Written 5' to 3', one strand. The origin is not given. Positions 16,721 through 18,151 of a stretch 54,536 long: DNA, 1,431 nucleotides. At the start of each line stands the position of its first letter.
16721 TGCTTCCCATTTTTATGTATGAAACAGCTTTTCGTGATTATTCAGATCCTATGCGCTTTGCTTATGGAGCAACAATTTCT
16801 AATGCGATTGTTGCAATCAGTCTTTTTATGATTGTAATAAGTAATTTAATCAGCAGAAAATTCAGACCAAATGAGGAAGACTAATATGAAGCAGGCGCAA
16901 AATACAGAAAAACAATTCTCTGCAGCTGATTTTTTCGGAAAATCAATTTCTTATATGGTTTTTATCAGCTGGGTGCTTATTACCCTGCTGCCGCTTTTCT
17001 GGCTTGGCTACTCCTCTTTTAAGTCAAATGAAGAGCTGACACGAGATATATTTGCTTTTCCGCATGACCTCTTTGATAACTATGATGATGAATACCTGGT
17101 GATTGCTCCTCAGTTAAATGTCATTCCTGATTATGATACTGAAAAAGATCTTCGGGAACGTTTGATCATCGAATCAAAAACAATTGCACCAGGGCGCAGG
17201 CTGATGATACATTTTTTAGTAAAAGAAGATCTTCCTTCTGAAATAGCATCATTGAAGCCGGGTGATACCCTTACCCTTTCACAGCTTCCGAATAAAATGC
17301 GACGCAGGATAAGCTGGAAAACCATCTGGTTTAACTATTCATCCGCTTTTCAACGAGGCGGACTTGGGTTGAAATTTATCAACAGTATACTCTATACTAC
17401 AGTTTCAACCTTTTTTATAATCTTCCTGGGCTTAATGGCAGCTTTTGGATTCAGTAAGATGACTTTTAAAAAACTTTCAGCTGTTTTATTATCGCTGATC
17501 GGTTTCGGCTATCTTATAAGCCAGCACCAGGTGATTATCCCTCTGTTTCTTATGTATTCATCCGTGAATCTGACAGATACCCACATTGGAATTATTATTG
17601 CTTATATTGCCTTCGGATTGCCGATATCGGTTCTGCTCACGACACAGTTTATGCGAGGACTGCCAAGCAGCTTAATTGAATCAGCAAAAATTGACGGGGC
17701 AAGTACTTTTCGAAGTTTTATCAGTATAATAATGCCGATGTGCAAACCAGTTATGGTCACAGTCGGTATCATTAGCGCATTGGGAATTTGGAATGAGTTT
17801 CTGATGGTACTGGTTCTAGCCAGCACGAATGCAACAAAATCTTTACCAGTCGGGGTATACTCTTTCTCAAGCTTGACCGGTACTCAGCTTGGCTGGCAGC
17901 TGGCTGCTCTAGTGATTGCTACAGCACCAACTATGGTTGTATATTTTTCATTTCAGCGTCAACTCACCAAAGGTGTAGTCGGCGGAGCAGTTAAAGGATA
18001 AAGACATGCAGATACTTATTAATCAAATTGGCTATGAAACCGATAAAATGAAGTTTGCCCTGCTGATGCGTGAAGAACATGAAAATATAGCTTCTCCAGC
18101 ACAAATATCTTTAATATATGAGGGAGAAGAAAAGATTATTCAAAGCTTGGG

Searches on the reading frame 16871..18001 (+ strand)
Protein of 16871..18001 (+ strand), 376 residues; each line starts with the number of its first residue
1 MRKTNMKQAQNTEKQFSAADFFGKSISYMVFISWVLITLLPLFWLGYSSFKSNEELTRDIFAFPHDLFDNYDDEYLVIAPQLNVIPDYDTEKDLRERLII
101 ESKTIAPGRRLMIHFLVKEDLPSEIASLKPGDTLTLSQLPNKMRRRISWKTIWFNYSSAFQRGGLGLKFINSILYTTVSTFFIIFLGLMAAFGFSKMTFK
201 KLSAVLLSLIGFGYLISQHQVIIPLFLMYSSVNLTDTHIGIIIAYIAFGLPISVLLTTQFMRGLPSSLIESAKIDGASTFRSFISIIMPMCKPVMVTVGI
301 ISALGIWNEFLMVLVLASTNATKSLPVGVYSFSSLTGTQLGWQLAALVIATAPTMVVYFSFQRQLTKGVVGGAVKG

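Call 52: search_protein_families(library=pfam, proteins=[window:16871-18001:+])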
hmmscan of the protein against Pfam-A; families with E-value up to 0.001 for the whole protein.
window:16871-18001:+ (376 aa): 1 family
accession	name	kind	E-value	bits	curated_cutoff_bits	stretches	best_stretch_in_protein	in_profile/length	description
PF00528.27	BPD_transp_1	-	5.6e-16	59.2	26.4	1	184-369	2-182/184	Binding-protein-dependent transport system inner membrane component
